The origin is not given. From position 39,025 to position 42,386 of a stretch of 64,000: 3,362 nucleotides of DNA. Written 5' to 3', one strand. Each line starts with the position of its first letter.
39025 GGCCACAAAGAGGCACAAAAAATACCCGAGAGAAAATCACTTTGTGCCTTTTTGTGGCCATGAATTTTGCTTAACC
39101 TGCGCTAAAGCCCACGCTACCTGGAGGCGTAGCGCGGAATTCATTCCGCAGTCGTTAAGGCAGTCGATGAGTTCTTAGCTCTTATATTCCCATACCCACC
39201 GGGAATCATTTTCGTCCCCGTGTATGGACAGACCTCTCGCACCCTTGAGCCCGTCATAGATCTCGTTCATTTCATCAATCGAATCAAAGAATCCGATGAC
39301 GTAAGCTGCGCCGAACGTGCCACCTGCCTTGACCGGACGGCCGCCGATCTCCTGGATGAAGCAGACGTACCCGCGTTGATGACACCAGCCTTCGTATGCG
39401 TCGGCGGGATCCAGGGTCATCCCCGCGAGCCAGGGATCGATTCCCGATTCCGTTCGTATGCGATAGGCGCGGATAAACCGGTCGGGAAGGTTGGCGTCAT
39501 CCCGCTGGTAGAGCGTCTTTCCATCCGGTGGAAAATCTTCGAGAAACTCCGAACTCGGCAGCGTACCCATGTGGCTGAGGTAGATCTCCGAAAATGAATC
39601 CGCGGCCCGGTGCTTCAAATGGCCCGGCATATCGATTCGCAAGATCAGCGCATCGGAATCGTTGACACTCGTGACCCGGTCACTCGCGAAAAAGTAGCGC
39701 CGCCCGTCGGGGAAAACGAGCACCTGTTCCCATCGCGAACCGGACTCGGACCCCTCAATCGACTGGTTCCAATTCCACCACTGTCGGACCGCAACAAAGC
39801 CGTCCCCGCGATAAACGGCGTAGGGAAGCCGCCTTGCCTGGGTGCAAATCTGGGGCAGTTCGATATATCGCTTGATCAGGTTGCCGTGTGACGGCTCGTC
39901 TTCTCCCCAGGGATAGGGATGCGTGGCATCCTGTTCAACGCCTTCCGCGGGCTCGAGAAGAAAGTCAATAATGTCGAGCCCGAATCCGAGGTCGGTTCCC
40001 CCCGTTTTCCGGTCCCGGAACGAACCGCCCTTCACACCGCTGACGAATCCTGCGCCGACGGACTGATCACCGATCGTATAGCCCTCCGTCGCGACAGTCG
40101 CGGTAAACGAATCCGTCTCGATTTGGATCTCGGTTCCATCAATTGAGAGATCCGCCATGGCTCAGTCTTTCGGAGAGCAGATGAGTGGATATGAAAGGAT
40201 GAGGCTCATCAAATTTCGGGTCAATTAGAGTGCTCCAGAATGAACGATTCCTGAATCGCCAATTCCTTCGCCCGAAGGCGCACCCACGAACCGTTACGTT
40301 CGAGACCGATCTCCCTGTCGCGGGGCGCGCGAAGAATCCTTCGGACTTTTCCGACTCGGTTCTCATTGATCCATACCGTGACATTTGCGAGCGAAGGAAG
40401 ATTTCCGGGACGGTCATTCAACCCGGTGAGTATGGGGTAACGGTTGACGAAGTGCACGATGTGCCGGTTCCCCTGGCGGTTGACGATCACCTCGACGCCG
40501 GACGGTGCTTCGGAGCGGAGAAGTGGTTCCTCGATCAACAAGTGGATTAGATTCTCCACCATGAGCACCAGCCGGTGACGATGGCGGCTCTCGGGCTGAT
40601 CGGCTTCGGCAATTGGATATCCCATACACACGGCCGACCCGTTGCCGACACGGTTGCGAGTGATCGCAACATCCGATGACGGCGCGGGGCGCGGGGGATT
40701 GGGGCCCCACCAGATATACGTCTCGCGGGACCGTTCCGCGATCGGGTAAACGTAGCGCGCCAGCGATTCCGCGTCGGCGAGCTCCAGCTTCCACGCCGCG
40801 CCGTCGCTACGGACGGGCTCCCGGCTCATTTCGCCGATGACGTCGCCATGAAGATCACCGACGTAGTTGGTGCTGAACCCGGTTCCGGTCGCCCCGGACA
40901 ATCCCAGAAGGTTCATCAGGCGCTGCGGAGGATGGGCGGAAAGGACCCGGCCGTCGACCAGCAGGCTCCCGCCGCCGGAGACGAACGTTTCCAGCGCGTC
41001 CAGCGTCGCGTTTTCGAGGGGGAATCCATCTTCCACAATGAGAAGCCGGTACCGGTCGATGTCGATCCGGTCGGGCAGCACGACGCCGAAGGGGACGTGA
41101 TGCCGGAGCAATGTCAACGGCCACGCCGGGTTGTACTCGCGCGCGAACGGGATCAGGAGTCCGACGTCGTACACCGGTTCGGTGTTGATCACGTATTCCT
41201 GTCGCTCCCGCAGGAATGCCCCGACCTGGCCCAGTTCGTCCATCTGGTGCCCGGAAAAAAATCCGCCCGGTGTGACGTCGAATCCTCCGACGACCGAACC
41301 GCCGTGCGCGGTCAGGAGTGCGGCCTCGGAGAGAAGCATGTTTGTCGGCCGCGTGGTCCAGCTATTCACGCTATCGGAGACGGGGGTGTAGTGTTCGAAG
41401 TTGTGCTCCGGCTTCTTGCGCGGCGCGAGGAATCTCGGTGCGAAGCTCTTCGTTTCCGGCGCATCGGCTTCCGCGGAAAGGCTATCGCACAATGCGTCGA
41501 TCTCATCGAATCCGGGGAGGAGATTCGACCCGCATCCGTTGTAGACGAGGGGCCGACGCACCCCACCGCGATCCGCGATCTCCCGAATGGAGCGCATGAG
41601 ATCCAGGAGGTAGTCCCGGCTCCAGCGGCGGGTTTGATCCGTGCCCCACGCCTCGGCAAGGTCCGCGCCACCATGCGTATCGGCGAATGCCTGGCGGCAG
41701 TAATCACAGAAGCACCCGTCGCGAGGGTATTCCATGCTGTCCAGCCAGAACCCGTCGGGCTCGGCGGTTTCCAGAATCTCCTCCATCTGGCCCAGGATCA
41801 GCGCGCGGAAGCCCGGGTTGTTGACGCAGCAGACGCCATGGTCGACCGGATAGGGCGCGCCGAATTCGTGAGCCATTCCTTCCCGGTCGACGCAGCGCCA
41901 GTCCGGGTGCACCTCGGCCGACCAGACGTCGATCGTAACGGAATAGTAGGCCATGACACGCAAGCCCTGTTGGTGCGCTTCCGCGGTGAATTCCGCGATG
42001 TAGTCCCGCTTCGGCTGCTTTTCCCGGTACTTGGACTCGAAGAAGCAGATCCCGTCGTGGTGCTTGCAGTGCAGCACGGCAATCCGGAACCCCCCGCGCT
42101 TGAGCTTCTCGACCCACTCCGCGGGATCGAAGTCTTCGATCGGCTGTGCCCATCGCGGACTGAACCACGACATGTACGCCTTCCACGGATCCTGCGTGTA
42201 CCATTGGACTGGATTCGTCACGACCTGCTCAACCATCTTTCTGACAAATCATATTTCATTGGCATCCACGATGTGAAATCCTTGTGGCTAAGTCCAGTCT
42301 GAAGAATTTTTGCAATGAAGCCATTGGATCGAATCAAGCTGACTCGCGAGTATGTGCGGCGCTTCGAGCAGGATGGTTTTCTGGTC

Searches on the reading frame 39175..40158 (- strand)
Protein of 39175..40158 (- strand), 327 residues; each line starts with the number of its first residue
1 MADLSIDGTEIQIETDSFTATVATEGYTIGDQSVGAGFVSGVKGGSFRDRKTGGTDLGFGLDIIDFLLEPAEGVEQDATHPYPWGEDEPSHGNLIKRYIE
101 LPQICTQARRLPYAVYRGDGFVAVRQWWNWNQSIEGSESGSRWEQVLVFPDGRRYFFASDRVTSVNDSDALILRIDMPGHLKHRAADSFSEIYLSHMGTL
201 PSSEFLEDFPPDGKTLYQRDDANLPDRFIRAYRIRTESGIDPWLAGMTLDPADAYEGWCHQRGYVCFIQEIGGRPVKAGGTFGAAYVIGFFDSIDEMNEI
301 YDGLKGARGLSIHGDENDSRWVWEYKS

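Call 13: find_encoding_contigs(protein=window:39175-40158:-, flank=10000, max_places=10)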
Protein window:39175-40158:- (327 aa): 3 contigs read that carry it; 3 places shown.
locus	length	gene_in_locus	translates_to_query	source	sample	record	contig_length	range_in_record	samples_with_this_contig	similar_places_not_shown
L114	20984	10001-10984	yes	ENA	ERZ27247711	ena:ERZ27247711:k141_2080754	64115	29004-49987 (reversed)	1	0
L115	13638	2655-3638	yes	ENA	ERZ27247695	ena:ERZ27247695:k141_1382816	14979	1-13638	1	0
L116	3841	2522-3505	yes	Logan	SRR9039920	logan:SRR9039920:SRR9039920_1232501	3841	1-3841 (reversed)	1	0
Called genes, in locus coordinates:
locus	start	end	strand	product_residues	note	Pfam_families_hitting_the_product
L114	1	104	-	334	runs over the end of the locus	PF01408:GFO_IDH_MocA, PF22725:GFO_IDH_MocA_C3, PF02894:GFO_IDH_MocA_C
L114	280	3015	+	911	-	PF19773:DUF6259, PF13199:Glyco_hydro_66 (weak)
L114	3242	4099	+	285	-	-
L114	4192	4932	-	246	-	PF05721:PhyH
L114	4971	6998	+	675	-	-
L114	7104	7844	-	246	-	PF05721:PhyH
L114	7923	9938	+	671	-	PF01120:Alpha_L_fucos, PF14871:GHL6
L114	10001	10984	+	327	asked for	-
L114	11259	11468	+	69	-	-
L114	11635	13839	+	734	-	PF08532:Glyco_hydro_42M (weak)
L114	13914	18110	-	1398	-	PF13385:Laminin_G_3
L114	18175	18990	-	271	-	-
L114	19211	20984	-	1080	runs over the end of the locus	PF19773:DUF6259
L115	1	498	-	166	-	?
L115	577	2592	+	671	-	PF01120:Alpha_L_fucos, PF14871:GHL6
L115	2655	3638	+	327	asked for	-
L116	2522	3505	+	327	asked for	-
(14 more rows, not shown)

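Call 29: search_protein_families(library=pfam, proteins=[window:39175-40158:-], max_evalue=0.01)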
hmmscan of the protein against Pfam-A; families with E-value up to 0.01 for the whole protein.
window:39175-40158:- (327 aa): 0 families

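Call 37: find_homologous_proteins(query=window:39175-40158:-, max_evalue=1e-20)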
Query window:39175-40158:- (327 aa): 3612 proteins with E <= 1e-20 among 5065 candidates; the best 120 are listed.
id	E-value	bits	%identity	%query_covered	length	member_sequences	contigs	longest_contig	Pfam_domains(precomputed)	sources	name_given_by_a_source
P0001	1.9e-221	753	98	100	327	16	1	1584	-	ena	-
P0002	4.3e-193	659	85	99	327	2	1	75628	-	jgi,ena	-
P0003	1.3e-192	658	85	99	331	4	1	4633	-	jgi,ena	-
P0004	1.4e-167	575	77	99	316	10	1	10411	-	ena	-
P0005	3.5e-135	469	63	99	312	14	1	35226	-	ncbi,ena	-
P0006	1.1e-131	457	63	99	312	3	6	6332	-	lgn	-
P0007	7.9e-131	455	61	99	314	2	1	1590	-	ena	-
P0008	2.3e-130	453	59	98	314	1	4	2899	-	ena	-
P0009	4.4e-130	452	60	100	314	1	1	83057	-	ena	-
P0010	7.3e-129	448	60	99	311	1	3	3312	-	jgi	jgi:hypothetical protein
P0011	5.7e-127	442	60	99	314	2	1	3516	-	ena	-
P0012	6.0e-126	439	58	100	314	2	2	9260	-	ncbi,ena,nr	ncbi:MAG: hypothetical protein O2782_12610 [bacterium]|nr:hypothetical protein [bacterium]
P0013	2.9e-124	433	59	99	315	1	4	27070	-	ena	-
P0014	9.2e-122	425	60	94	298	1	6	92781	-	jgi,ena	jgi:hypothetical protein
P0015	1.9e-121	424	59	99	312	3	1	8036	-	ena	-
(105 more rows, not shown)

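Call 38: find_encoding_contigs(protein=P0002, flank=10000, max_places=4)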
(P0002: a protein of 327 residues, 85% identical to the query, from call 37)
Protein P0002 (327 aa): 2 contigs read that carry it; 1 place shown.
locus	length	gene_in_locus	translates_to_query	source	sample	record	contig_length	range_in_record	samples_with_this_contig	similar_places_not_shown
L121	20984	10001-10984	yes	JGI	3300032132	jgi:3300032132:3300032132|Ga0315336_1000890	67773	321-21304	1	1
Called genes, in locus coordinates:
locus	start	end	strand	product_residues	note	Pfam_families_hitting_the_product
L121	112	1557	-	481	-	-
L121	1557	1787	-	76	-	-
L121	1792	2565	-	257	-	PF05721:PhyH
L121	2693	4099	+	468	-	PF03160:Calx-beta, PF17957:Big_7 (weak), PF03160:Calx-beta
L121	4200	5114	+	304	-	-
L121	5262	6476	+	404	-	PF01120:Alpha_L_fucos, PF16757:Fucosidase_C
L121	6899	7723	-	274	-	PF05721:PhyH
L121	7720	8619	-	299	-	PF22825:HpiC1-like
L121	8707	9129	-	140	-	PF00583:Acetyltransf_1, PF13508:Acetyltransf_7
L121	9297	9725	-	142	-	-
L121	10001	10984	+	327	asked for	-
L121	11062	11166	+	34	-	-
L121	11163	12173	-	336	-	PF01408:GFO_IDH_MocA, PF02894:GFO_IDH_MocA_C, PF22725:GFO_IDH_MocA_C3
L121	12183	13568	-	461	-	PF02056:Glyco_hydro_4, PF11975:Glyco_hydro_4C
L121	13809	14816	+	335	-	PF00107:ADH_zinc_N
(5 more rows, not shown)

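Call 39: find_encoding_contigs(protein=P0004, flank=10000, max_places=4)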
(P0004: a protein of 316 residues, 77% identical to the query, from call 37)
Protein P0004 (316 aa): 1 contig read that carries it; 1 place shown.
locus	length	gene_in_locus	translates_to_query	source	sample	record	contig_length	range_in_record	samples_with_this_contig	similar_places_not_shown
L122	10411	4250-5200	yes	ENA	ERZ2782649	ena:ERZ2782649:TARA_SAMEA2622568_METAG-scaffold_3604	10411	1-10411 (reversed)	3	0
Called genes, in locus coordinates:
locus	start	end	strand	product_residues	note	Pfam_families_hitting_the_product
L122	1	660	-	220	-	?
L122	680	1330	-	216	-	PF13191:AAA_16 (faint), PF01712:dNK, PF02224:Cytidylate_kin (weak), PF13238:AAA_18 (faint)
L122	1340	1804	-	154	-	PF01288:HPPK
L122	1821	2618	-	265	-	PF01113:DapB_N, PF05173:DapB_C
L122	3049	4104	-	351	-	PF01408:GFO_IDH_MocA, PF03447:NAD_binding_3 (faint)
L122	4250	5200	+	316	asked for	-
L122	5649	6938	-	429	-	PF07969:Amidohydro_3 (faint), PF01979:Amidohydro_1, PF12890:DHOase (weak)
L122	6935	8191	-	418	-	PF02616:SMC_ScpA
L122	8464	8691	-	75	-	-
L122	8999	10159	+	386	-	-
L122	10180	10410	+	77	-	?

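Call 56: list_cluster_members(proteins=[P0005, P0002, window:39175-40158:-])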
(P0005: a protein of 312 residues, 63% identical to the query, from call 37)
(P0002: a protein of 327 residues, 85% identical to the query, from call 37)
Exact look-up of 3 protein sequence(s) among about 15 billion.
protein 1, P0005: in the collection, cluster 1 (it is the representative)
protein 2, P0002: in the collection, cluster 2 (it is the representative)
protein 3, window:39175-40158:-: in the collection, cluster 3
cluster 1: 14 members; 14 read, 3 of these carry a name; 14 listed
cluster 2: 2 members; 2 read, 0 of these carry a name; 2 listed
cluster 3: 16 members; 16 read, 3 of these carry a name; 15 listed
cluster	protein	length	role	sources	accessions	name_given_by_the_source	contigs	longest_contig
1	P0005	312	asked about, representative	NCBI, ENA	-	-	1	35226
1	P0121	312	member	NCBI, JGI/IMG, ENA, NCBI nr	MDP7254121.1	MAG: hypothetical protein QGF00_31260 [Planctomycetota bacterium] | hypothetical protein | hypothetical protein [Planctomycetota bacterium]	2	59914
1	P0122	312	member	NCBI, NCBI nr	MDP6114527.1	MAG: hypothetical protein QGG53_21905 [Planctomycetota bacterium] | hypothetical protein [Planctomycetota bacterium]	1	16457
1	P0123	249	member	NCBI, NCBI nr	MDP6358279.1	MAG: hypothetical protein QF473_24385, partial [Planctomycetota bacterium] | hypothetical protein [Planctomycetota bacterium]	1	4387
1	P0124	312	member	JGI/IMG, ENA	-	-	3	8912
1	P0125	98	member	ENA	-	-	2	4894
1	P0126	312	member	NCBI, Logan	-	-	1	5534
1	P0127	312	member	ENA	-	-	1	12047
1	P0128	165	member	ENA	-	-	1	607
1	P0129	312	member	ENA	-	-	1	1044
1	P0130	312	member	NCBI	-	-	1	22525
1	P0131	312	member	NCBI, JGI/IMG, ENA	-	-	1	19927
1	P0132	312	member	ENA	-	-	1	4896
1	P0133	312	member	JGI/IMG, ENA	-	-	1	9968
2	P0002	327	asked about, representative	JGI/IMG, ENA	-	-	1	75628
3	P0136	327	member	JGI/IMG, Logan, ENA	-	hypothetical protein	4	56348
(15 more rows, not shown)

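Call 57: find_encoding_contigs(protein=P0136, flank=10000, max_places=10)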
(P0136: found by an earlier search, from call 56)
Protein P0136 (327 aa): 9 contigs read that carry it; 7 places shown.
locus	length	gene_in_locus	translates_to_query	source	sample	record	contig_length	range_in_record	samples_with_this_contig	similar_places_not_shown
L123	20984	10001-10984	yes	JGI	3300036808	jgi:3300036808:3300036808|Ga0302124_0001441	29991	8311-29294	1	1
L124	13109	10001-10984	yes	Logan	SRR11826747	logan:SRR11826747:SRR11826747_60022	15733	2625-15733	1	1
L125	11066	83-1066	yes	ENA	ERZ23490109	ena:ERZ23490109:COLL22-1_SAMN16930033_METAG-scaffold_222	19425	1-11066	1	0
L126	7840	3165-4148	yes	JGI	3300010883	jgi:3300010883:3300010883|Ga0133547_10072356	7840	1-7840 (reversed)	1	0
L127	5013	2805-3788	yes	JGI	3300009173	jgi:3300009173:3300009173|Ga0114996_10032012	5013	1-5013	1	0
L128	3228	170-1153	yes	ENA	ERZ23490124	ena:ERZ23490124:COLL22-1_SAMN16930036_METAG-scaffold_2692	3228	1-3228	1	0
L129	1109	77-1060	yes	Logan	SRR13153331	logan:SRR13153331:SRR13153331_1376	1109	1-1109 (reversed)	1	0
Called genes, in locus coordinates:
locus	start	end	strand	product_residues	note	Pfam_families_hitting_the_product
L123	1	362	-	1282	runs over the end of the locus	-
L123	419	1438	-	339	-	PF08240:ADH_N, PF00107:ADH_zinc_N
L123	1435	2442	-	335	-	PF08240:ADH_N (faint), PF00107:ADH_zinc_N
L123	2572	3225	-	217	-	PF00248:Aldo_ket_red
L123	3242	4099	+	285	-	-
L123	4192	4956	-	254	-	PF05721:PhyH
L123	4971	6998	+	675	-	-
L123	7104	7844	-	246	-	PF05721:PhyH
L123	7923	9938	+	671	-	PF01120:Alpha_L_fucos, PF14871:GHL6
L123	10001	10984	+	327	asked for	-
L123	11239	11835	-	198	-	PF13385:Laminin_G_3, PF02210:Laminin_G_2 (weak)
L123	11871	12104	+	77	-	-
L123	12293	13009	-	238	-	-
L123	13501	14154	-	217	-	PF06888:Put_Phosphatase (weak), PF12710:HAD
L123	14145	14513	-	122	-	PF00202:Aminotran_3 (weak)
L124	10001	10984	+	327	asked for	-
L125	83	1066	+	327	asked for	-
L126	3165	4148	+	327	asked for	-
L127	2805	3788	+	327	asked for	-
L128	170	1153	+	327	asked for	-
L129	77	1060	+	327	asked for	-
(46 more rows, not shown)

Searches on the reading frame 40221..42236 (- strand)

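Call 29: search_protein_families(library=pfam, proteins=[window:40221-42236:-], max_evalue=0.01)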
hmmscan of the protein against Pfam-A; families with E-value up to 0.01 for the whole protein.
window:40221-42236:- (671 aa): 4 families
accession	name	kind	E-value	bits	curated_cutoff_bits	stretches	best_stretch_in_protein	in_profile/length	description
PF14871.12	GHL6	-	5.1e-18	66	35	1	37-167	1-132/132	Hypothetical glycosyl hydrolase 6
PF01120.23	Alpha_L_fucos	-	6.2e-18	65.8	25.2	1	34-168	92-212/345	Alpha-L-fucosidase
PF13199.12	Glyco_hydro_66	-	0.0021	17.2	23.7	0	76-171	160-262/546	Glycosyl hydrolase family 66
PF08532.16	Glyco_hydro_42M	-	0.0022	17.9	25.8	0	375-427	38-89/207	Beta-galactosidase trimerisation domain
